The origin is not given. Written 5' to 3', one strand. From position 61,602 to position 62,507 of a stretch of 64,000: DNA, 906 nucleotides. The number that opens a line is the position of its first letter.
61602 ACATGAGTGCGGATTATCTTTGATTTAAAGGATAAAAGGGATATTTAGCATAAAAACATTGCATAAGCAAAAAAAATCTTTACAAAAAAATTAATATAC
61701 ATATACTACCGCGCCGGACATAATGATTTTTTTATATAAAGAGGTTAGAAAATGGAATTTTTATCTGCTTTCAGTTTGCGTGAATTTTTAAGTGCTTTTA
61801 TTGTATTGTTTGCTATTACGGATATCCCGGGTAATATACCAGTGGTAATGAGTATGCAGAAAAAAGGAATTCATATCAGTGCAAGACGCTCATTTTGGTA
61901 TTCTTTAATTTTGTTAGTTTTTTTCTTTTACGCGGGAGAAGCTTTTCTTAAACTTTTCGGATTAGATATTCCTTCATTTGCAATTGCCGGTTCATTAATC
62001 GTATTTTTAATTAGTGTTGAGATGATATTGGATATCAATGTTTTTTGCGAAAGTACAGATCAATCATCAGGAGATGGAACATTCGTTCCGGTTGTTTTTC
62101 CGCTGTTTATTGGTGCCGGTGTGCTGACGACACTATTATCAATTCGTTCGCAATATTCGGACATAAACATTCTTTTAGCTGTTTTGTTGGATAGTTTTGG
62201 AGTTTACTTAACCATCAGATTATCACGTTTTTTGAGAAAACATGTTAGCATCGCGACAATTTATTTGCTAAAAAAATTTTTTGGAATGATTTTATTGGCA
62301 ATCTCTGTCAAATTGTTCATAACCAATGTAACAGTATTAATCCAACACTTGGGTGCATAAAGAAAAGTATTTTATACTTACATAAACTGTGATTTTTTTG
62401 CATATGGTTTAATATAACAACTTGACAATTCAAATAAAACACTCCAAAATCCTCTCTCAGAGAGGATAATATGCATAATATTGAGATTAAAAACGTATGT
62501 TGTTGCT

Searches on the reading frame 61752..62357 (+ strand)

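Call 12: search_protein_families(library=pfam, proteins=[window:61752-62357:+], max_evalue=0.001)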
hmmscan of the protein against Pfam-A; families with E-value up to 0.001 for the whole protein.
window:61752-62357:+ (202 aa): 1 family
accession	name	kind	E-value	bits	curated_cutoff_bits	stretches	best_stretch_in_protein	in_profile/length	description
PF01914.23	MarC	-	3e-30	105.6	23.9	1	10-194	2-200/203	MarC family integral membrane protein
